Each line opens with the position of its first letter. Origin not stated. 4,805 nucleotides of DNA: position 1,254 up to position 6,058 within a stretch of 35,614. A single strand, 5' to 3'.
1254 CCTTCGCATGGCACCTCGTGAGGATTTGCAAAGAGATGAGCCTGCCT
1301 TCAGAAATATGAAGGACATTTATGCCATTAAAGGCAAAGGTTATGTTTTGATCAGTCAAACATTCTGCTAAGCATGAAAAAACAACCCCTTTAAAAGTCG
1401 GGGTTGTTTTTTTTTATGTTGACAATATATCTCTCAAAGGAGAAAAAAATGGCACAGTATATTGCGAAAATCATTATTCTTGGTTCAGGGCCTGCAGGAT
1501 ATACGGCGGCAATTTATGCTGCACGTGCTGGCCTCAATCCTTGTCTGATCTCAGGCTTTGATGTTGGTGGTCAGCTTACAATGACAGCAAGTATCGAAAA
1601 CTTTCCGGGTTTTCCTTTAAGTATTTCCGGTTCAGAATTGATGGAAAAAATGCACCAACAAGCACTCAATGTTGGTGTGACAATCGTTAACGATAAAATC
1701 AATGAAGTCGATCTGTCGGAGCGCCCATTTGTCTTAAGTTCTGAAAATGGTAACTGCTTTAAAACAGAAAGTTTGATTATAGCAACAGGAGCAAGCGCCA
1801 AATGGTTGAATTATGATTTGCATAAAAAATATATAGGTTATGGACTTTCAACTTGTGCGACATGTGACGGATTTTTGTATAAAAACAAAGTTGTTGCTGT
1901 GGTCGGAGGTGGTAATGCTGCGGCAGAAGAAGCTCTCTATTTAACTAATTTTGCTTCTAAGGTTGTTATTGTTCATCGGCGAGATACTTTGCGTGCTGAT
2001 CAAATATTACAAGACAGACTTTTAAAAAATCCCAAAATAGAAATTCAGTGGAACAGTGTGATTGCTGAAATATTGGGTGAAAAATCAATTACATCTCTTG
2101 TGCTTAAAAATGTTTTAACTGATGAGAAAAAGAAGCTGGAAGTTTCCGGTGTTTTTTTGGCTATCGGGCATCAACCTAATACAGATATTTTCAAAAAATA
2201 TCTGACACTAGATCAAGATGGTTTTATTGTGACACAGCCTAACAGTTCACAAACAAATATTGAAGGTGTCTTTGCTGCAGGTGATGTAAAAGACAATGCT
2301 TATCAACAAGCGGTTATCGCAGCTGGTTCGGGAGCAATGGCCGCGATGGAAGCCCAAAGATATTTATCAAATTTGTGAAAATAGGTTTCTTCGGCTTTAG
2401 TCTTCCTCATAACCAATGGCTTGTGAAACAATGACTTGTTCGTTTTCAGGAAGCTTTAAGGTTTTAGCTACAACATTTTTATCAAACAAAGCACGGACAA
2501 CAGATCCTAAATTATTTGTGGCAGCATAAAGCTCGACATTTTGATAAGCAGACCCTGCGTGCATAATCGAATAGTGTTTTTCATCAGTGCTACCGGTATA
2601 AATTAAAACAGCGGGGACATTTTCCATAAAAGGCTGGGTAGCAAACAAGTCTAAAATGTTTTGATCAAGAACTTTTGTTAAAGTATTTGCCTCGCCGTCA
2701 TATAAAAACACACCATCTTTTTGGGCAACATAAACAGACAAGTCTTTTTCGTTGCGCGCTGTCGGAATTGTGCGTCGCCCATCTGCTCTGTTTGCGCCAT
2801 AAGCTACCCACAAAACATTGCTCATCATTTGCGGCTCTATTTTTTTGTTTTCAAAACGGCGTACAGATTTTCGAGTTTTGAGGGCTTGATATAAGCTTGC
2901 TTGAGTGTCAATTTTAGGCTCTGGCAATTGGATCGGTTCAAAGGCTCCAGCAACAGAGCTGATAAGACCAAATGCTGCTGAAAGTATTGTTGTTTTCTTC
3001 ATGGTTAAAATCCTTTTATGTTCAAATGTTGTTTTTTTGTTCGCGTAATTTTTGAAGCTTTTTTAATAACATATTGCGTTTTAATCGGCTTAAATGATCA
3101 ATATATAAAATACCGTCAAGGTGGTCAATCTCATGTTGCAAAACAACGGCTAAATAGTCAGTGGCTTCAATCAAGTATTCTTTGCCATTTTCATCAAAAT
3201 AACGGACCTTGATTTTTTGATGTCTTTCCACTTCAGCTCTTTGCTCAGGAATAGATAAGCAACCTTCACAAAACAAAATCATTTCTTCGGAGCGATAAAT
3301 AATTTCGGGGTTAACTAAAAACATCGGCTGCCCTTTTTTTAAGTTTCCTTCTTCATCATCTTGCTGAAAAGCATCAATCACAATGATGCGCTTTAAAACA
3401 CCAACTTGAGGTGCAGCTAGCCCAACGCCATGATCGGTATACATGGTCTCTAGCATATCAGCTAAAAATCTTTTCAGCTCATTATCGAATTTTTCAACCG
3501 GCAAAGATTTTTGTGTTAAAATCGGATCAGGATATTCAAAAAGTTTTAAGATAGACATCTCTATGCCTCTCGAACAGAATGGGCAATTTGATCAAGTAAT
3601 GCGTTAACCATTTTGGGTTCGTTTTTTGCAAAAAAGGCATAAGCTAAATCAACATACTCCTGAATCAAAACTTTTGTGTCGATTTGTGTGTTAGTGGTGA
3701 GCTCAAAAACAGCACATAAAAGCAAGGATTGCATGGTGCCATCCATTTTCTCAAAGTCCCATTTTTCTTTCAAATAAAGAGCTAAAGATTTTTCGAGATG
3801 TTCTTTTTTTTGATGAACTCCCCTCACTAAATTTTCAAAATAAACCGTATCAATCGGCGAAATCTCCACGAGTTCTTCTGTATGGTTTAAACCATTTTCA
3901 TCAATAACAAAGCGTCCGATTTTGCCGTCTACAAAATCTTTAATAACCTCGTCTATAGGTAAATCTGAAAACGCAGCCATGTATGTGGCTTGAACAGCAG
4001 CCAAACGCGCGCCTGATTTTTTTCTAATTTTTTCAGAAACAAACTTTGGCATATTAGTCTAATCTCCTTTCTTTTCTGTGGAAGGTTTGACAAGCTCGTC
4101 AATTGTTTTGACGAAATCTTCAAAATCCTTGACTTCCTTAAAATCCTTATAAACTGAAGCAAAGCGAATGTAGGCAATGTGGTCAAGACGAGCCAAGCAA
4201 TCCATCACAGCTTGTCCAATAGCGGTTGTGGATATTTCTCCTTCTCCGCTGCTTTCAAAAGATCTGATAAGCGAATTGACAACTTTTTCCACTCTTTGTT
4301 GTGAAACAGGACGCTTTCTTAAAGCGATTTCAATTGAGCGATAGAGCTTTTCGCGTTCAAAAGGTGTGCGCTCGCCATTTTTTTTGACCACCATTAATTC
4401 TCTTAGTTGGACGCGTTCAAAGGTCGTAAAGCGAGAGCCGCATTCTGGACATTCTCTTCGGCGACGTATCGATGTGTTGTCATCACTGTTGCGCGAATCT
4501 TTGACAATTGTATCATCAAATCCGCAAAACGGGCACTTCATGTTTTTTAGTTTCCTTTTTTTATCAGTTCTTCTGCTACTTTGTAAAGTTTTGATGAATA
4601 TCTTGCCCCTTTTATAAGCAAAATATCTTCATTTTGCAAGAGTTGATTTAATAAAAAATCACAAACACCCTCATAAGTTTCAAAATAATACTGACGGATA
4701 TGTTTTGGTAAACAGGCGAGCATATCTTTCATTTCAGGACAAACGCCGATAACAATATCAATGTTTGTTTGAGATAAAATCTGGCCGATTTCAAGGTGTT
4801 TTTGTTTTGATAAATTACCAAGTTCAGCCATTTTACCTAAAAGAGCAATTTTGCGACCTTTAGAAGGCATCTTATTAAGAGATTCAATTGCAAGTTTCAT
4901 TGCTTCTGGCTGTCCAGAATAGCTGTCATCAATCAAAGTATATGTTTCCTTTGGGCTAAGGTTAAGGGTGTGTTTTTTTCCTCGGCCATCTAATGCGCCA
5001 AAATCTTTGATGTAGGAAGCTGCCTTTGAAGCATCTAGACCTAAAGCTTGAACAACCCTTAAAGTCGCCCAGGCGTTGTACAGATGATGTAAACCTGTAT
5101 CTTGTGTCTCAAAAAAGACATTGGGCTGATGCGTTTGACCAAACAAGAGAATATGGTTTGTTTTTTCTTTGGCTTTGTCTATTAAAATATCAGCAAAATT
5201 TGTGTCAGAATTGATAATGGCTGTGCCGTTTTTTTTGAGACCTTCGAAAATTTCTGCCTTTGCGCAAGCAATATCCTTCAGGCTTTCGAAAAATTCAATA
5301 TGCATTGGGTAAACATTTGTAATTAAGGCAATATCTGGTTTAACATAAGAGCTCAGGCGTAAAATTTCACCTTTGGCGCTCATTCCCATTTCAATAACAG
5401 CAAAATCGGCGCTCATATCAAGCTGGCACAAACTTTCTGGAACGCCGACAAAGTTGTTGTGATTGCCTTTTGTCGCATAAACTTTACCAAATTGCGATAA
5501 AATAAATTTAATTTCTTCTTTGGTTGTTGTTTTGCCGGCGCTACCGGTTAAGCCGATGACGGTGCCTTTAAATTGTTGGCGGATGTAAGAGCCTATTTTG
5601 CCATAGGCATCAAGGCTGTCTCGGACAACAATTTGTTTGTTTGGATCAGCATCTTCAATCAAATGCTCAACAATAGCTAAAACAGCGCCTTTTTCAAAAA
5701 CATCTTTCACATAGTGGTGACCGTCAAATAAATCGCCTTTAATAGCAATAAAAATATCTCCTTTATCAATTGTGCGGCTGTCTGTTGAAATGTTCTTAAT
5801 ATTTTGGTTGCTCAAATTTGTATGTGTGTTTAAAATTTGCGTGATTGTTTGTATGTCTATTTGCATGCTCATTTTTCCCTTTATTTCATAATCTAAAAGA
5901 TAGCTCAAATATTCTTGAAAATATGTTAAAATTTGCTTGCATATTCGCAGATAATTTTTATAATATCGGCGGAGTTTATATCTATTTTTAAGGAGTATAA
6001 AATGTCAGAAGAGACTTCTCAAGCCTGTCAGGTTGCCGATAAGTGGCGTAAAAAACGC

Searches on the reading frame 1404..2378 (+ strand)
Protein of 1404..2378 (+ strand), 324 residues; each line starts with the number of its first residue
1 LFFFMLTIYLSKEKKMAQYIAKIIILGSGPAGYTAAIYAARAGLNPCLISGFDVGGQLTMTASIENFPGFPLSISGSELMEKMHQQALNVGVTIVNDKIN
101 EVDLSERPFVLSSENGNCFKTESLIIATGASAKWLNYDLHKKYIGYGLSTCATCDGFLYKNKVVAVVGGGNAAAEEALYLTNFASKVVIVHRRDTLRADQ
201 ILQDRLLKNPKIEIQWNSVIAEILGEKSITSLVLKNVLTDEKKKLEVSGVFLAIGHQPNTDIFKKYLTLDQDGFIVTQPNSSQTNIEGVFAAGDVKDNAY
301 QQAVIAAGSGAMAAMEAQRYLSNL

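Call 7: search_protein_families(library=ncbifam, proteins=[window:1404-2378:+], max_evalue=0.00001)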
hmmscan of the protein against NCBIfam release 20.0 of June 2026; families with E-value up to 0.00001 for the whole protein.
window:1404-2378:+ (324 aa): 51 families (the best 25 are shown)
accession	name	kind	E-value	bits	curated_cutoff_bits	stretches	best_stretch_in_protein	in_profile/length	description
TIGR01292.1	TRX_reduct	equivalog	3.6e-121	403.6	343.45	1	22-321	2-300/300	thioredoxin-disulfide reductase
NF007614.0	PRK10262.1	equivalog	1.1e-96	323.7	644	1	21-324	7-317/321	thioredoxin-disulfide reductase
TIGR03143.1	AhpF_homolog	hypoth_equivalog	1.1e-80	271.8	687.65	1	20-323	4-310/555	putative alkyl hydroperoxide reductase F subunit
TIGR03140.1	AhpF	equivalog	3.7e-74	250.1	502.9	1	14-320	206-511/515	alkyl hydroperoxide reductase subunit F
TIGR01350.1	lipoamide_DH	equivalog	2e-23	82.8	408.8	2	112-316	122-328/461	dihydrolipoyl dehydrogenase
TIGR04018.1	Bthiol_YpdA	hypoth_equivalog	2e-19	69.5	339.9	1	97-300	91-293/316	YpdA family putative bacillithiol disulfide reductase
TIGR03385.1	CoA_CoA_reduc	equivalog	2.9e-17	62.6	578.8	1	91-300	70-287/439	CoA-disulfide reductase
TIGR02053.1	MerA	equivalog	4.5e-17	62.2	454.45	1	116-317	125-328/465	mercury(II) reductase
NF004945.0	PRK06292.2-3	equivalog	1.2e-15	57.4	494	1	114-297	123-306/457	dihydrolipoyl dehydrogenase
NF005883.0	PRK07845.1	equivalog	1.4e-15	57.3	479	2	116-315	135-332/466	NAD(P)H-quinone dehydrogenase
NF003585.0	PRK05249.1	equivalog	3.7e-15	55.5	465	1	160-296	175-313/464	Si-specific NAD(P)(+) transhydrogenase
NF004776.0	PRK06116.1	equivalog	1e-14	54.4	480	1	115-300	126-309/450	glutathione-disulfide reductase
NF004943.0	PRK06292.2-1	equivalog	5.2e-14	51.9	432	1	84-298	93-310/456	dihydrolipoyl dehydrogenase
TIGR01316.1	gltA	equivalog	1.9e-13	50.1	471.75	1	157-321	268-449/449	NADPH-dependent glutamate synthase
NF009409.0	PRK12770.1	subfamily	7e-13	48.3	343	1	160-322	172-351/360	putative glutamate synthase subunit beta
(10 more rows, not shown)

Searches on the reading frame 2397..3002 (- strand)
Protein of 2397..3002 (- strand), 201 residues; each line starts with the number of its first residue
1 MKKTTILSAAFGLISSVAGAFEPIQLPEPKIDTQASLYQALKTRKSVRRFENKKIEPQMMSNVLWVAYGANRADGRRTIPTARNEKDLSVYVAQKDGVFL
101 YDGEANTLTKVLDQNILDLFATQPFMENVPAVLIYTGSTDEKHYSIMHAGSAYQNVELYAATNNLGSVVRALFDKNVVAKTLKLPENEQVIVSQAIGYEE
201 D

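Call 7: search_protein_families(library=ncbifam, proteins=[window:2397-3002:-], max_evalue=0.00001)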
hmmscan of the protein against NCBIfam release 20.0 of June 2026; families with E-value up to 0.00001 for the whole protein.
window:2397-3002:- (201 aa): 1 family
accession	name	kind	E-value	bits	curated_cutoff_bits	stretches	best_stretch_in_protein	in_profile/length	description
TIGR03605.1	antibiot_sagB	domain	1.2e-08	34.7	78.4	1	61-193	6-167/173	SagB family peptide dehydrogenase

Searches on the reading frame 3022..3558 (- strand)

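Call 7: search_protein_families(library=ncbifam, proteins=[window:3022-3558:-], max_evalue=0.00001)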
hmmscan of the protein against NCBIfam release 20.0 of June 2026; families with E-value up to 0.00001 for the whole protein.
window:3022-3558:- (178 aa): 6 families
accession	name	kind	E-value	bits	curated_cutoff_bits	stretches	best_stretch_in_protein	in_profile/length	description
TIGR00079.1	pept_deformyl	equivalog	1.1e-53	181.1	103.95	1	4-169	2-160/161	peptide deformylase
NF001159.1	PRK00150.1-3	subfamily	3.3e-51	173.2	125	1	3-170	2-164/167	peptide deformylase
NF009484.0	PRK12846.1-5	equivalog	8e-47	159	190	1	1-173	1-164/165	peptide deformylase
NF009483.0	PRK12846.1-4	equivalog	8.3e-32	110.4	267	1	6-162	6-163/193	peptide deformylase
NF011189.0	PRK14595.1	equivalog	9.4e-29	100.2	232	1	1-159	1-149/162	peptide deformylase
NF006670.0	PRK09218.1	equivalog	7e-24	84.4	162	1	13-151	11-135/136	peptide deformylase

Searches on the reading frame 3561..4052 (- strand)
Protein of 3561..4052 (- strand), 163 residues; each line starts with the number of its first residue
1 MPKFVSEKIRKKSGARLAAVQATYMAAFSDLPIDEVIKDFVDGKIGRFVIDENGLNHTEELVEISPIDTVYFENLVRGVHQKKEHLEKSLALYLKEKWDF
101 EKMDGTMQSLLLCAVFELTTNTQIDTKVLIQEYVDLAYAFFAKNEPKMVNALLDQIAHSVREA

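Call 7: search_protein_families(library=ncbifam, proteins=[window:3561-4052:-], max_evalue=0.00001)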
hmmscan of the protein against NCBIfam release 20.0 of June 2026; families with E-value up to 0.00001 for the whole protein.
window:3561-4052:- (163 aa): 3 families
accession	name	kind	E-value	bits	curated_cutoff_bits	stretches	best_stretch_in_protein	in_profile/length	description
TIGR01951.1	nusB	equivalog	1.5e-29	102.9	88.35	1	12-159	2-130/131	transcription antitermination factor NusB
NF001223.0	PRK00202.1-1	equivalog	3.5e-14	53.1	131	1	70-157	54-141/146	transcription antitermination factor NusB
NF011494.0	PRK14902.1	equivalog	1.3e-08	34.1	319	1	59-159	31-128/444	16S rRNA (cytosine(967)-C(5))-methyltransferase RsmB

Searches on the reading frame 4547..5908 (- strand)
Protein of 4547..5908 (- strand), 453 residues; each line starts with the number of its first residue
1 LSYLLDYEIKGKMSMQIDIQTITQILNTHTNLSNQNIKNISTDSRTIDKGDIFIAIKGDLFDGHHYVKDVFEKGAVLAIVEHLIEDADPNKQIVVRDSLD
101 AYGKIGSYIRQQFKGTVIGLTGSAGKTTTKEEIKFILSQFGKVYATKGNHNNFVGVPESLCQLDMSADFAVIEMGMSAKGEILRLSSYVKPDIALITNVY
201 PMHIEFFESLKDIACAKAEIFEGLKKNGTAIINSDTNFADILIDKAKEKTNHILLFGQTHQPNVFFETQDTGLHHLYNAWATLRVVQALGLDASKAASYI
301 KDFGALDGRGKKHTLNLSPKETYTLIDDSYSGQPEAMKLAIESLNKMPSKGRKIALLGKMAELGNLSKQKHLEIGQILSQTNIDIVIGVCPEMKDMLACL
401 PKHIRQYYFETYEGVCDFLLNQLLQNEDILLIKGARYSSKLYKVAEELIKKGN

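Call 7: search_protein_families(library=ncbifam, proteins=[window:4547-5908:-], max_evalue=0.00001)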
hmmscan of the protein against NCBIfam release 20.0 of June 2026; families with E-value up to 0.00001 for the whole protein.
window:4547-5908:- (453 aa): 21 families
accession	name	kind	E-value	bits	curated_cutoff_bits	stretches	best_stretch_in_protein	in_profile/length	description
NF008896.0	PRK11929.1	equivalog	9e-103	344.8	1023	2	17-261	507-748/965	bifunctional UDP-N-acetylmuramoyl-L-alanyl-D-glutamate--2,6-diaminopimelate ligase MurE/UDP-N-acetylmuramoyl-tripeptide--D-alanyl-D-alanine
TIGR01143.1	murF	subfamily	2.3e-101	339.8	288.6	2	42-260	1-217/418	UDP-N-acetylmuramoyl-tripeptide--D-alanyl-D-alanine ligase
NF010693.0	PRK14093.1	equivalog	6.5e-85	285.6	544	2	32-262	23-256/479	UDP-N-acetylmuramoylalanyl-D-glutamyl-2,6-diaminopimelate--D-alanyl-D-alanine ligase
NF008041.0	PRK10773.1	equivalog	8.6e-74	248.9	551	2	16-263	3-246/453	UDP-N-acetylmuramoyl-tripeptide--D-alanyl-D-alanine ligase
NF008897.0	PRK11930.1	equivalog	3.9e-56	190.6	804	1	15-450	1-455/822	bifunctional UDP-N-acetylmuramoyl-tripeptide:D-alanyl-D-alanine ligase/alanine racemase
NF001126.0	PRK00139.1-4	equivalog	3e-32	111.8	373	1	29-250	15-253/486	UDP-N-acetylmuramoyl-L-alanyl-D-glutamate--2,6-diaminopimelate ligase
NF001124.0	PRK00139.1-2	equivalog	1.3e-30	106.6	476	1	24-261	15-270/500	UDP-N-acetylmuramoyl-L-alanyl-D-glutamate--2,6-diaminopimelate ligase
TIGR01085.1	murE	subfamily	4.2e-29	101.8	257.3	1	35-381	2-385/472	UDP-N-acetylmuramyl-tripeptide synthetase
NF053645.1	pMurC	equivalog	6.5e-19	68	560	1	68-261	56-248/492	pseudomurein biosynthesis peptide ligase pMurC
NF010628.0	PRK14022.1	equivalog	4.7e-18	65.2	536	1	18-264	16-271/483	UDP-N-acetylmuramoyl-L-alanyl-D-glutamate--L-lysine ligase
NF001123.0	PRK00139.1-1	equivalog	6.3e-18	64.7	586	1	25-245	7-250/493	UDP-N-acetylmuramoyl-L-alanyl-D-glutamate--2,6-diaminopimelate ligase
TIGR01087.1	murD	equivalog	1.9e-17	63.5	211.95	1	114-346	103-340/441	UDP-N-acetylmuramoyl-L-alanine--D-glutamate ligase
TIGR01082.1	murC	equivalog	3.5e-14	52.7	335.1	1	115-354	100-348/449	UDP-N-acetylmuramate--L-alanine ligase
TIGR02068.2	cya_phycin_syn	equivalog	4.4e-11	41.5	850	1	117-262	481-635/862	cyanophycin synthetase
NF053647.1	pMurD2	equivalog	1.3e-10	40.8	550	1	112-316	96-286/405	pseudomurein biosynthesis peptide ligase pMurD2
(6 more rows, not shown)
